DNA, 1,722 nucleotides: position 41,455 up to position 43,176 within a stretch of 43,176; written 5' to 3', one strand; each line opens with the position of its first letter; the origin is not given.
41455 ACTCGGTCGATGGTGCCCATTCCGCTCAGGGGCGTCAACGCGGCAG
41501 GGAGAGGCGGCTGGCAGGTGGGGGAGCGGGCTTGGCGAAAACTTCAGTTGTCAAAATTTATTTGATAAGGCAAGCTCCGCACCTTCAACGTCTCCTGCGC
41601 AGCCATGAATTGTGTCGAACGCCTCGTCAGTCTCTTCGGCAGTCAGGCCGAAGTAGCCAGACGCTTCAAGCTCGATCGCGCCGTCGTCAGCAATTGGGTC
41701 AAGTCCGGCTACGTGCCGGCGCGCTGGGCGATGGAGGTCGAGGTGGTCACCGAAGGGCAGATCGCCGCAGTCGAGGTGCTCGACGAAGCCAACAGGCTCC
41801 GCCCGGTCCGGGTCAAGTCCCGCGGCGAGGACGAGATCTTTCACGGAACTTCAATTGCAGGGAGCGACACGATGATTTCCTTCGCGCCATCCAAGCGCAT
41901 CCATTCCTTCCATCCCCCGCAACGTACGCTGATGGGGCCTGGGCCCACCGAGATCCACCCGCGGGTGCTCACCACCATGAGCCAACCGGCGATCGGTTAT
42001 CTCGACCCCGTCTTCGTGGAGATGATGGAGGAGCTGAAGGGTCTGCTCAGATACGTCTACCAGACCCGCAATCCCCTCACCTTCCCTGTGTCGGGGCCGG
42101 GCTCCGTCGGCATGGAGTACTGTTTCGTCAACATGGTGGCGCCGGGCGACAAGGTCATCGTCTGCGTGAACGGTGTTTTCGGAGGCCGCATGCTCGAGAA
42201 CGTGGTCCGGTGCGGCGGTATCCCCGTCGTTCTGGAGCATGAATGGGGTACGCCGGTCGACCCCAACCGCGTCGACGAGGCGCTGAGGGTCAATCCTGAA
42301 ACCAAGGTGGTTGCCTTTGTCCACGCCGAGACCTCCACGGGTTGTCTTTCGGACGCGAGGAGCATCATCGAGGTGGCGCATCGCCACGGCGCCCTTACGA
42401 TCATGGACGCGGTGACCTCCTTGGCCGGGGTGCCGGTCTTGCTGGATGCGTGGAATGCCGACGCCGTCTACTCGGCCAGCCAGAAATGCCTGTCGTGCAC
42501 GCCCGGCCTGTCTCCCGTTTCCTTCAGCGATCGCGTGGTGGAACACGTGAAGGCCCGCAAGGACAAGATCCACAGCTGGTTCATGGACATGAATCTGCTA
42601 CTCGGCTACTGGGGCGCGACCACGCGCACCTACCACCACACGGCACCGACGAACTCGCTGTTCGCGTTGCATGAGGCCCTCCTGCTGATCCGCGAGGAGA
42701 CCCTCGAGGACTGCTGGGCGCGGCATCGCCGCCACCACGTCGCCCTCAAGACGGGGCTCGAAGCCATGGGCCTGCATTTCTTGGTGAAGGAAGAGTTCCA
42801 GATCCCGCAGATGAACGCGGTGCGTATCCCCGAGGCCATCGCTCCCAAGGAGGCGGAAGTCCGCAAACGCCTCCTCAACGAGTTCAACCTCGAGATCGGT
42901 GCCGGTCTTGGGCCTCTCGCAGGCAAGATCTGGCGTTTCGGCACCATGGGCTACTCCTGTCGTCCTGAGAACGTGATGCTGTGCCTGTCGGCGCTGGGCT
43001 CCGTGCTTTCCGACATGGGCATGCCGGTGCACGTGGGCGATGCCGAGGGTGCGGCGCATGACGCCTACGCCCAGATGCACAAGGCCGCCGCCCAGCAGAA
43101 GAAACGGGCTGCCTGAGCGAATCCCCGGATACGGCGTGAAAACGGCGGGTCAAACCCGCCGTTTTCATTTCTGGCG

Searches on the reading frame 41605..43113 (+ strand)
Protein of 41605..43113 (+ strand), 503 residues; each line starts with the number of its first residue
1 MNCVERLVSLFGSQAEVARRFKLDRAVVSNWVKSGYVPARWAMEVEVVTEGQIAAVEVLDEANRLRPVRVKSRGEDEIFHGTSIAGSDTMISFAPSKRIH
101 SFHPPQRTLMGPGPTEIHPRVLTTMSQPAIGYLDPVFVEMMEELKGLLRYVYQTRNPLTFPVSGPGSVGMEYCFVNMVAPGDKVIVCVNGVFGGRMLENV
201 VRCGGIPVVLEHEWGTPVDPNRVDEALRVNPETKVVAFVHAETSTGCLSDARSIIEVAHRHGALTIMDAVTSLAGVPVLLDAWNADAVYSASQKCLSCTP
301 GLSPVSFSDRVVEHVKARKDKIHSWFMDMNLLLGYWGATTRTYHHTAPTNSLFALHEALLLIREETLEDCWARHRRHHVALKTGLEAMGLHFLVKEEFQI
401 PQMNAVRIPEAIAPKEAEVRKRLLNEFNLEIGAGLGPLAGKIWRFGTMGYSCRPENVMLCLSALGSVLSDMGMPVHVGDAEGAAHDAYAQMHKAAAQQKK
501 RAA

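Call 3: search_protein_families(library=pfam, proteins=[window:41605-43113:+, window:41872-43113:+], max_evalue=1)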
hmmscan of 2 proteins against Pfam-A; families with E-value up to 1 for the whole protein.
window:41605-43113:+ (503 aa): 8 families
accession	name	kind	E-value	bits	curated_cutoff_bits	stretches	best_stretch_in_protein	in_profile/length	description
PF00266.25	Aminotran_5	-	3.6e-16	59.5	21.5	1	141-393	45-299/371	Aminotransferase class-V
PF15943.11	YdaS_toxin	-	1.2e-07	31.8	30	1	5-55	2-53/65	Bacterial toxin YdaS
PF14549.12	P22_Cro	-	2.2e-06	27.8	30.2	1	6-54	4-50/60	DNA-binding transcriptional regulator Cro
PF01041.23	DegT_DnrJ_EryC1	-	0.0002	21.2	19.8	1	178-272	61-149/360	DegT/DnrJ/EryC1/StrS aminotransferase family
PF01053.26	Cys_Met_Meta_PP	-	0.0014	17.7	27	1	167-294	77-198/381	Cys/Met metabolism PLP-dependent enzyme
PF06322.17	Phage_NinH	-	0.017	15.4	29.8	1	7-32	12-37/60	Phage NinH protein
PF07022.19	Phage_CI_repr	-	0.026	15.3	22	1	4-53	3-54/65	Bacteriophage CI repressor helix-turn-helix domain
PF12728.13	HTH_17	-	0.19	12.5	27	1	15-40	5-30/51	Helix-turn-helix domain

window:41872-43113:+ (414 aa): 3 families
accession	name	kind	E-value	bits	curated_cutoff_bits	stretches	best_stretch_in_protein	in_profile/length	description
PF00266.25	Aminotran_5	-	2.1e-16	60.3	21.5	1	51-304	44-299/371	Aminotransferase class-V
PF01041.23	DegT_DnrJ_EryC1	-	0.00011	22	19.8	1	89-183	61-149/360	DegT/DnrJ/EryC1/StrS aminotransferase family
PF01053.26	Cys_Met_Meta_PP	-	0.001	18.2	27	1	78-205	77-198/381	Cys/Met metabolism PLP-dependent enzyme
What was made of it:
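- On Cro/YdaS HTH (Pfam PF15943 / PF14549): In the full protein YdaS_toxin scores 31.8 (above) and P22_Cro 27.8 (below) (call 3).
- Checked: Aminotran_5 matches residues 141-393 at 59.5 bits (cut-off 21.5) (call 3).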

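Call 4: search_protein_families(library=ncbifam, proteins=[window:41605-43113:+], max_evalue=1)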
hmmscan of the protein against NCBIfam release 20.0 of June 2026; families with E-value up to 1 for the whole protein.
window:41605-43113:+ (503 aa): 35 families (the best 25 are shown)
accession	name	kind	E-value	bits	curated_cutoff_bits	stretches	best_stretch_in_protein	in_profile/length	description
NF046070.1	PyrdoxPyrvTramin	equivalog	9.1e-57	192.6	600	1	110-472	9-368/369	pyridoxamine--pyruvate transaminase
NF045640.1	AspGlyoxATaseBhcA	equivalog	5.8e-54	183.5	650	1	108-497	6-393/395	L-aspartate--glyoxylate aminotransferase BhcA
TIGR03301.1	PhnW-AepZ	equivalog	5.7e-53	180.6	360.8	1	109-450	2-338/355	2-aminoethylphosphonate aminotransferase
TIGR02326.1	transamin_PhnW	equivalog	5.1e-38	131.1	400.8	1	108-412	5-307/363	2-aminoethylphosphonate--pyruvate transaminase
NF010006.0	PRK13479.1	equivalog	9.3e-37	127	296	1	107-411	6-307/369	2-aminoethylphosphonate--pyruvate transaminase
TIGR01976.1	am_tr_V_VC1184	hypoth_equivalog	1.4e-07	31.2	352.35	1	229-317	155-241/401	cysteine desulfurase-like protein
TIGR01366.1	serC_3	equivalog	1.5e-07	30.9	401.65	1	228-316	124-207/361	phosphoserine transaminase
NF040779.1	Sec_lyase_SclA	exception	3.8e-07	29.3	525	1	214-316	120-220/378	selenocysteine lyase SclA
NF046037.1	carphisopro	domain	1.2e-06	28.6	38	1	4-52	1-49/54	carph-isopro domain-containing protein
TIGR01979.1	sufS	subfamily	1.6e-06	27.2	475.1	1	229-297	156-224/403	SufS family cysteine desulfurase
NF041166.1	f2_encap_cargo1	exception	5.2e-05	22.6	800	1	229-287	383-441/623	family 2A encapsulin nanocompartment cargo protein cysteine desulfurase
TIGR01977.1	am_tr_V_EF2568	hypoth_equivalog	0.00014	21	377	1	216-311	123-216/376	cysteine desulfurase family protein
TIGR01325.1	O_suc_HS_sulf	equivalog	0.00015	20.5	510.05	1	171-272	83-179/380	O-succinylhomoserine sulfhydrylase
TIGR04343.1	egtE_PLP_lyase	equivalog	0.0005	19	400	1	183-302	96-210/370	ergothioneine biosynthesis PLP-dependent enzyme EgtE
TIGR01329.1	cysta_beta_ly_E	equivalog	0.00065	18.5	487.5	1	174-297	78-199/383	cystathionine beta-lyase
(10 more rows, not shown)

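Call 5: find_homologous_proteins(query=window:41605-43113:+)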
Query window:41605-43113:+ (503 aa): 8000 proteins with E <= 0.001 among 8000 candidates; the best 120 are listed.
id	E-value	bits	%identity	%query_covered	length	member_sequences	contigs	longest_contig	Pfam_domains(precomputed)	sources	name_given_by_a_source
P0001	0.0e+0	1142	98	100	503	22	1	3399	PF14549.13,PF15943.12,PF00266.26,PF01041.24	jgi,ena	jgi:alanine-glyoxylate transaminase/serine-glyoxylate transaminase/serine-pyruvate transaminase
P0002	0.0e+0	1142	98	100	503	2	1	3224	PF14549.13,PF15943.12,PF00266.26,PF01041.24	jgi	-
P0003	0.0e+0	1138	97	100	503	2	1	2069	PF14549.13,PF15943.12,PF00266.26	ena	-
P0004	0.0e+0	1096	93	98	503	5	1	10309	PF14549.13,PF15943.12,PF00266.26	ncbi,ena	-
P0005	0.0e+0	1042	87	100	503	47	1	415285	PF15943.12,PF00266.26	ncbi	-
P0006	0.0e+0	1041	87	100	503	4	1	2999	PF15943.12,PF00266.26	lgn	-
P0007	0.0e+0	1035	87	100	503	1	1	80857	PF15943.12,PF00266.26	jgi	jgi:alanine-glyoxylate transaminase / serine-glyoxylate transaminase / serine-pyruvate transaminase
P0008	0.0e+0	1033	87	100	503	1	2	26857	PF15943.12,PF00266.26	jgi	jgi:alanine-glyoxylate transaminase / serine-glyoxylate transaminase / serine-pyruvate transaminase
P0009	3.7e-298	1007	85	100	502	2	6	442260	PF14549.13,PF15943.12,PF00266.26,PF01041.24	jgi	jgi:alanine-glyoxylate transaminase/serine-glyoxylate transaminase/serine-pyruvate transaminase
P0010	4.7e-296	1000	85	100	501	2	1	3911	PF14549.13,PF15943.12,PF00266.26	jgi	jgi:alanine-glyoxylate transaminase/serine-glyoxylate transaminase/serine-pyruvate transaminase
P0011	4.2e-295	997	85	100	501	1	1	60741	PF14549.13,PF15943.12,PF00266.26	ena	-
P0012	4.3e-295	997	84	100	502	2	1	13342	PF14549.13,PF15943.12,PF00266.26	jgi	jgi:alanine-glyoxylate transaminase/serine-glyoxylate transaminase/serine-pyruvate transaminase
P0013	3.5e-293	991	84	100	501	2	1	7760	PF14549.13,PF15943.12,PF00266.26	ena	-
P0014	7.8e-293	990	83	100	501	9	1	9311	PF14549.13,PF15943.12,PF00266.26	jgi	-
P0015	8.8e-289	976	82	100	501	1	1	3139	PF14549.13,PF15943.12,PF00266.26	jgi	-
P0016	1.1e-285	966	82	100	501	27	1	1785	PF14549.13,PF15943.12,PF00266.26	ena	-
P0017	2.1e-282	955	81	100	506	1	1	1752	PF15943.12,PF00266.26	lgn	-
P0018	2.2e-281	952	82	100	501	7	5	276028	PF14549.13,PF15943.12,PF00266.26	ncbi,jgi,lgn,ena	jgi:alanine-glyoxylate transaminase/serine-glyoxylate transaminase/serine-pyruvate transaminase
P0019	3.9e-281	951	82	100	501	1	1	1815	PF14549.13,PF15943.12,PF00266.26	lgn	-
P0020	4.3e-281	951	82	100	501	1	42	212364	PF14549.13,PF15943.12,PF00266.26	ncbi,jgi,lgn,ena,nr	ncbi:MAG: aminotransferase class V-fold PLP-dependent enzyme [Betaproteobacteria bacterium]|jgi:alan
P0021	5.9e-281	950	82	100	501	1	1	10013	PF14549.13,PF15943.12,PF00266.26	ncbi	ncbi:MAG: aminotransferase class V-fold PLP-dependent enzyme [Betaproteobacteria bacterium]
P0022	8.4e-281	950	82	100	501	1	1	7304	PF14549.13,PF15943.12,PF00266.26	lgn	-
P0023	1.2e-280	949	81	100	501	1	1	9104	PF14549.13,PF15943.12,PF00266.26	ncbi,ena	-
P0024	1.5e-280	949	81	100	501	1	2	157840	PF14549.13,PF15943.12,PF00266.26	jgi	jgi:alanine-glyoxylate transaminase/serine-glyoxylate transaminase/serine-pyruvate transaminase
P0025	1.6e-280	949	81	100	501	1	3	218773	PF14549.13,PF15943.12,PF00266.26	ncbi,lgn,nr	ncbi:MAG: aminotransferase class V-fold PLP-dependent enzyme [Rhodocyclaceae bacterium]|nr:aminotran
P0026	1.1e-278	943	81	98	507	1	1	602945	PF14549.13,PF00155.28,PF15943.12,PF00266.26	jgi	jgi:alanine-glyoxylate transaminase/serine-glyoxylate transaminase/serine-pyruvate transaminase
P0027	3.4e-278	941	80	95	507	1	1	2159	PF00155.28,PF15943.12,PF00266.26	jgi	jgi:alanine-glyoxylate transaminase/serine-glyoxylate transaminase/serine-pyruvate transaminase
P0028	4.2e-278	941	81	95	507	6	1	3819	PF00155.28,PF15943.12,PF00266.26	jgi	jgi:alanine-glyoxylate transaminase / serine-glyoxylate transaminase / serine-pyruvate transaminase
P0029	4.8e-278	941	81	98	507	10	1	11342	PF15943.12,PF00266.26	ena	-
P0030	5.8e-278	940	79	100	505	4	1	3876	PF14549.13,PF15943.12,PF00266.26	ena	-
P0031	6.2e-278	940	80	98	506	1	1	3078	PF14549.13,PF15943.12,PF00266.26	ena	-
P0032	8.1e-278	940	79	98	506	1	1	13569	PF14549.13,PF15943.12,PF00266.26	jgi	jgi:alanine-glyoxylate transaminase/serine-glyoxylate transaminase/serine-pyruvate transaminase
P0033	9.0e-278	940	80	100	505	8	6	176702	PF14549.13,PF15943.12,PF00266.26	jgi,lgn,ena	-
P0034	1.1e-277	940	80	99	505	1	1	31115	PF15943.12,PF00266.26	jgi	jgi:alanine-glyoxylate transaminase/serine-glyoxylate transaminase/serine-pyruvate transaminase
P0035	1.3e-277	939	80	95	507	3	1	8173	PF00155.28,PF15943.12,PF00266.26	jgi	jgi:alanine-glyoxylate transaminase/serine-glyoxylate transaminase/serine-pyruvate transaminase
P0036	1.3e-277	939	79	100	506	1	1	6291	PF14549.13,PF15943.12,PF00266.26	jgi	jgi:alanine-glyoxylate transaminase/serine-glyoxylate transaminase/serine-pyruvate transaminase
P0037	2.6e-277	938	79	100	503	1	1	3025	PF15943.12,PF00266.26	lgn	-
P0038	3.3e-277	938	79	100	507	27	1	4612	PF00155.28,PF15943.12,PF00266.26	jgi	jgi:alanine-glyoxylate transaminase/serine-glyoxylate transaminase/serine-pyruvate transaminase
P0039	4.2e-277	938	79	100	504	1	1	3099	PF15943.12,PF00266.26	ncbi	-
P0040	4.3e-277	938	78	100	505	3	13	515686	PF14549.13,PF00155.28,PF15943.12,PF00266.26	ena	-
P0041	4.5e-277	938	80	95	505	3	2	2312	PF00155.28,PF15943.12,PF00266.26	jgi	jgi:alanine-glyoxylate transaminase / serine-glyoxylate transaminase / serine-pyruvate transaminase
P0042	4.5e-277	937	80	100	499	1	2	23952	PF14549.13,PF15943.12,PF00266.26,PF01053.27,PF01041.24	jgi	jgi:alanine-glyoxylate transaminase / serine-glyoxylate transaminase / serine-pyruvate transaminase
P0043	4.6e-277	937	80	98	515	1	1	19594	PF14549.13,PF15943.12,PF00266.26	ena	-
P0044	6.4e-277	937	81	99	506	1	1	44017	PF00155.28,PF15943.12,PF00266.26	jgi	jgi:alanine-glyoxylate transaminase/serine-glyoxylate transaminase/serine-pyruvate transaminase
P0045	7.6e-277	937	80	98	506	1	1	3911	PF14549.13,PF15943.12,PF00266.26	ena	-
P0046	8.1e-277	937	79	99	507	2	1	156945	PF14549.13,PF15943.12,PF00266.26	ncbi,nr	ncbi:MAG TPA: aminotransferase class V-fold PLP-dependent enzyme [Burkholderiales bacterium]|nr:amin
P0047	1.4e-276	936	80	100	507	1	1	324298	PF15943.12,PF00266.26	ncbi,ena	-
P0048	1.6e-276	936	80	98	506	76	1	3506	PF15943.12,PF00266.26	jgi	jgi:alanine-glyoxylate transaminase/serine-glyoxylate transaminase/serine-pyruvate transaminase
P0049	1.9e-276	935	79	98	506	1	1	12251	PF14549.13,PF15943.12,PF00266.26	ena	-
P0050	2.0e-276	935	80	98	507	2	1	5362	PF00155.28,PF15943.12,PF00266.26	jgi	jgi:alanine-glyoxylate transaminase/serine-glyoxylate transaminase/serine-pyruvate transaminase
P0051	2.4e-276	935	80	100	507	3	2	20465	PF15943.12,PF00266.26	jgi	jgi:alanine-glyoxylate transaminase/serine-glyoxylate transaminase/serine-pyruvate transaminase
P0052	2.7e-276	935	81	95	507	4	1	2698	PF00155.28,PF15943.12,PF00266.26,PF01041.24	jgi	jgi:alanine-glyoxylate transaminase/serine-glyoxylate transaminase/serine-pyruvate transaminase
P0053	3.4e-276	935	81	97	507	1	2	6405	PF15943.12,PF00266.26,PF01041.24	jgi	jgi:alanine-glyoxylate transaminase/serine-glyoxylate transaminase/serine-pyruvate transaminase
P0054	3.7e-276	934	80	95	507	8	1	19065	PF00155.28,PF15943.12,PF00266.26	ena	-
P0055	4.3e-276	934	80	100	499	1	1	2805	PF14549.13,PF15943.12,PF00266.26,PF01053.27,PF01041.24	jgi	jgi:alanine-glyoxylate transaminase/serine-glyoxylate transaminase/serine-pyruvate transaminase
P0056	5.6e-276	934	81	95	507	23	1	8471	PF14549.13,PF00155.28,PF15943.12,PF00266.26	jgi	jgi:alanine-glyoxylate transaminase / serine-glyoxylate transaminase / serine-pyruvate transaminase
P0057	5.9e-276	934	80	95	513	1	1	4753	PF00155.28,PF15943.12,PF00266.26,PF01041.24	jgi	jgi:alanine-glyoxylate transaminase/serine-glyoxylate transaminase/serine-pyruvate transaminase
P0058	1.0e-275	933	80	100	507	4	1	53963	PF00155.28,PF15943.12,PF00266.26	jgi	jgi:alanine-glyoxylate transaminase/serine-glyoxylate transaminase/serine-pyruvate transaminase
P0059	1.3e-275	933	80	100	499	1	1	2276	PF14549.13,PF15943.12,PF00266.26,PF01053.27,PF01041.24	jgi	jgi:alanine-glyoxylate transaminase/serine-glyoxylate transaminase/serine-pyruvate transaminase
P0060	1.4e-275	933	79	100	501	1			PF15943.12,PF00266.26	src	-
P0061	1.5e-275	933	79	100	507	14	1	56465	PF15943.12,PF00266.26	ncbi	-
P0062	1.6e-275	932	78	100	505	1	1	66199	PF15943.12,PF00266.26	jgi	jgi:alanine-glyoxylate transaminase / serine-glyoxylate transaminase / serine-pyruvate transaminase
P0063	1.9e-275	932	81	95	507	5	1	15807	PF15943.12,PF00266.26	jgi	jgi:alanine-glyoxylate transaminase/serine-glyoxylate transaminase/serine-pyruvate transaminase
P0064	1.9e-275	932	78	100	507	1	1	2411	PF15943.12,PF00266.26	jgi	jgi:alanine-glyoxylate transaminase / serine-glyoxylate transaminase / serine-pyruvate transaminase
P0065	2.3e-275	932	80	98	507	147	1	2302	PF14549.13,PF15943.12,PF00266.26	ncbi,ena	-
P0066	2.3e-275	932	78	100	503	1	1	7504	PF14549.13,PF15943.12,PF00266.26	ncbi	ncbi:MAG: aminotransferase class V-fold PLP-dependent enzyme [Burkholderiales bacterium]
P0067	3.1e-275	931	77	100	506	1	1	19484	PF14549.13,PF15943.12,PF00266.26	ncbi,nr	ncbi:MAG TPA: aminotransferase class V-fold PLP-dependent enzyme [Burkholderiales bacterium]|nr:amin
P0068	3.4e-275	931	80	100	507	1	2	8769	PF00155.28,PF15943.12,PF00266.26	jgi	jgi:alanine-glyoxylate transaminase/serine-glyoxylate transaminase/serine-pyruvate transaminase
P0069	3.6e-275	931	80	97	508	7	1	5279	PF14549.13,PF15943.12,PF00266.26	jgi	jgi:alanine-glyoxylate transaminase/serine-glyoxylate transaminase/serine-pyruvate transaminase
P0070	5.6e-275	931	80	100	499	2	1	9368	PF14549.13,PF15943.12,PF00266.26,PF01053.27,PF01041.24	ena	-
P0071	5.8e-275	931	79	98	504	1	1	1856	PF14549.13,PF15943.12,PF00266.26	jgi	jgi:alanine-glyoxylate transaminase/serine-glyoxylate transaminase/serine-pyruvate transaminase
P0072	6.0e-275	931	81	95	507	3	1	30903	PF00155.28,PF15943.12,PF00266.26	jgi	jgi:alanine-glyoxylate transaminase/serine-glyoxylate transaminase/serine-pyruvate transaminase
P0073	6.4e-275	930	80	100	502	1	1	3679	PF14549.13,PF15943.12,PF00266.26,PF01041.24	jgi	-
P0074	7.0e-275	930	79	100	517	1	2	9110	PF14549.13,PF15943.12,PF00266.26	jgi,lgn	jgi:alanine-glyoxylate transaminase/serine-glyoxylate transaminase/serine-pyruvate transaminase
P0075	1.1e-274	930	79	98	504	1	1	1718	PF14549.13,PF15943.12,PF00266.26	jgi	jgi:alanine-glyoxylate transaminase/serine-glyoxylate transaminase/serine-pyruvate transaminase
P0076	1.1e-274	930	80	100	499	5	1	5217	PF14549.13,PF15943.12,PF00266.26,PF01041.24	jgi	jgi:alanine-glyoxylate transaminase / serine-glyoxylate transaminase / serine-pyruvate transaminase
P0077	1.1e-274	930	79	98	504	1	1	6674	PF14549.13,PF15943.12,PF00266.26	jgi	jgi:alanine-glyoxylate transaminase/serine-glyoxylate transaminase/serine-pyruvate transaminase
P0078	1.2e-274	930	81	95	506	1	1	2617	PF14549.13,PF15943.12,PF00266.26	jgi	jgi:alanine-glyoxylate transaminase / serine-glyoxylate transaminase / serine-pyruvate transaminase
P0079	1.3e-274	929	77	100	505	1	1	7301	PF15943.12,PF00266.26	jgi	-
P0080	1.4e-274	929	80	95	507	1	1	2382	PF00155.28,PF15943.12,PF00266.26,PF01041.24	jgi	jgi:alanine-glyoxylate transaminase / serine-glyoxylate transaminase / serine-pyruvate transaminase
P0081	1.5e-274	929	80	100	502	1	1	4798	PF15943.12,PF00266.26,PF01053.27,PF01041.24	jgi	jgi:alanine-glyoxylate transaminase / serine-glyoxylate transaminase / serine-pyruvate transaminase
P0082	1.6e-274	929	80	100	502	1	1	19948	PF14549.13,PF15943.12,PF00266.26,PF01041.24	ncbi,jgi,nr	ncbi:MAG TPA: aminotransferase class V-fold PLP-dependent enzyme [Burkholderiales bacterium]|nr:amin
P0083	1.7e-274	929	80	100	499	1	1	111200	PF14549.13,PF15943.12,PF00266.26,PF01053.27,PF01041.24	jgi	jgi:alanine-glyoxylate transaminase/serine-glyoxylate transaminase/serine-pyruvate transaminase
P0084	1.7e-274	929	80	95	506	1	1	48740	PF15943.12,PF00266.26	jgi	jgi:alanine-glyoxylate transaminase/serine-glyoxylate transaminase/serine-pyruvate transaminase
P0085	1.7e-274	929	80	95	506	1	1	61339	PF15943.12,PF00266.26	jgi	jgi:alanine-glyoxylate transaminase/serine-glyoxylate transaminase/serine-pyruvate transaminase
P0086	1.8e-274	929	80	100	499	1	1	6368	PF14549.13,PF15943.12,PF00266.26,PF01053.27,PF01041.24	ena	-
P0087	1.9e-274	929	79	95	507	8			PF15943.12,PF00266.26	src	-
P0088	1.9e-274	929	79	95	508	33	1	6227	PF00155.28,PF15943.12,PF00266.26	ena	-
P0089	2.3e-274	929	77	100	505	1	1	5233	PF15943.12,PF00266.26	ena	-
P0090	2.5e-274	928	80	98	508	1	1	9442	PF15943.12,PF00266.26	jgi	jgi:alanine-glyoxylate transaminase/serine-glyoxylate transaminase/serine-pyruvate transaminase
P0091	2.6e-274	928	80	98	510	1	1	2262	PF00155.28,PF15943.12,PF00266.26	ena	-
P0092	2.6e-274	928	80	98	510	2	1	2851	PF00155.28,PF15943.12,PF00266.26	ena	-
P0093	2.8e-274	928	79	100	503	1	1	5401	PF15943.12,PF00266.26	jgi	-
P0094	3.3e-274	928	79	95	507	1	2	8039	PF15943.12,PF00266.26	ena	-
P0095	3.4e-274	928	80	98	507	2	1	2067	PF00155.28,PF15943.12,PF00266.26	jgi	jgi:alanine-glyoxylate transaminase/serine-glyoxylate transaminase/serine-pyruvate transaminase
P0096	3.6e-274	928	78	100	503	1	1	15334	PF14549.13,PF15943.12,PF00266.26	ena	-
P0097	3.9e-274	928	80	100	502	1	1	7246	PF14549.13,PF15943.12,PF00266.26,PF01053.27,PF01041.24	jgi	-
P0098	4.4e-274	928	80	100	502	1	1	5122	PF14549.13,PF15943.12,PF00266.26,PF01053.27,PF01041.24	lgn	-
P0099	5.5e-274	927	80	100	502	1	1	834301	PF14549.13,PF15943.12,PF00266.26,PF01053.27,PF01041.24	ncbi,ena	-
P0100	5.8e-274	927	79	100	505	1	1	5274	PF14549.13,PF15943.12,PF00266.26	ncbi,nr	ncbi:MAG: aminotransferase class V-fold PLP-dependent enzyme [Betaproteobacteria bacterium]|nr:amino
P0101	7.4e-274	927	79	99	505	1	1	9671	PF14549.13,PF15943.12,PF00266.26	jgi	-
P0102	8.8e-274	927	78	99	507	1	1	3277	PF14549.13,PF15943.12,PF00266.26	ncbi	-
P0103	1.1e-273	926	80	98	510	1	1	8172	PF00155.28,PF15943.12,PF00266.26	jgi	jgi:alanine-glyoxylate transaminase/serine-glyoxylate transaminase/serine-pyruvate transaminase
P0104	1.2e-273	926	79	100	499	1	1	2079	PF14549.13,PF15943.12,PF00266.26,PF01053.27,PF01041.24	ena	-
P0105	1.2e-273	926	80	98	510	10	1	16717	PF15943.12,PF00266.26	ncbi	ncbi:MAG TPA: aminotransferase class V-fold PLP-dependent enzyme [Burkholderiales bacterium]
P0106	1.2e-273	926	79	95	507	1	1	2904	PF15943.12,PF00266.26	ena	-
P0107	1.3e-273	926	79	99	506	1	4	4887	PF15943.12,PF00266.26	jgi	jgi:alanine-glyoxylate transaminase/serine-glyoxylate transaminase/serine-pyruvate transaminase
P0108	1.3e-273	926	79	99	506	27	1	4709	PF00155.28,PF15943.12,PF00266.26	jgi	-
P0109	1.3e-273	926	78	98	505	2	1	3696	PF15943.12,PF00266.26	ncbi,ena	-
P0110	1.4e-273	926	77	100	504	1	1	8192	PF14549.13,PF00155.28,PF15943.12,PF00266.26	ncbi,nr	ncbi:MAG TPA: aminotransferase class V-fold PLP-dependent enzyme [Burkholderiales bacterium]|nr:amin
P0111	1.4e-273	926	80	95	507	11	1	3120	PF15943.12,PF00266.26,PF01041.24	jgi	-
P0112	1.5e-273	926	80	98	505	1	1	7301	PF15943.12,PF00266.26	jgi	jgi:alanine-glyoxylate transaminase / serine-glyoxylate transaminase / serine-pyruvate transaminase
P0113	1.6e-273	926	79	98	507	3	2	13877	PF00155.28,PF15943.12,PF00266.26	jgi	jgi:alanine-glyoxylate transaminase/serine-glyoxylate transaminase/serine-pyruvate transaminase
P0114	1.6e-273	926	79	95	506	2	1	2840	PF14549.13,PF15943.12,PF00266.26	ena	-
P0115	1.6e-273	926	79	98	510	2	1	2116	PF15943.12,PF00266.26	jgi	jgi:alanine-glyoxylate transaminase/serine-glyoxylate transaminase/serine-pyruvate transaminase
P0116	1.8e-273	926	80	100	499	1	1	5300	PF14549.13,PF15943.12,PF00266.26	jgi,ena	jgi:alanine-glyoxylate transaminase/serine-glyoxylate transaminase/serine-pyruvate transaminase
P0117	1.9e-273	926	79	100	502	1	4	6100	PF14549.13,PF15943.12,PF00266.26,PF01053.27,PF01041.24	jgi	jgi:alanine-glyoxylate transaminase/serine-glyoxylate transaminase/serine-pyruvate transaminase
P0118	2.2e-273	925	79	100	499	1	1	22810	PF14549.13,PF15943.12,PF00266.26,PF01053.27,PF01041.24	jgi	-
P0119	2.5e-273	925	80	100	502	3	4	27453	PF14549.13,PF15943.12,PF00266.26,PF01053.27,PF01041.24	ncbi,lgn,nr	ncbi:MAG TPA: aminotransferase class V-fold PLP-dependent enzyme [Burkholderiales bacterium]|nr:amin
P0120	3.7e-273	925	80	100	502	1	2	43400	PF14549.13,PF15943.12,PF00266.26,PF01053.27,PF01041.24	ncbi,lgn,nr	ncbi:MAG TPA: aminotransferase class V-fold PLP-dependent enzyme [Burkholderiales bacterium]|nr:amin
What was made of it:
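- On MocR/GabR: Precomputed lists for some relatives include PF00155 alongside PF00266 (call 5).
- The top 120 protein clusters all carry PF15943 plus PF00266 (call 5).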
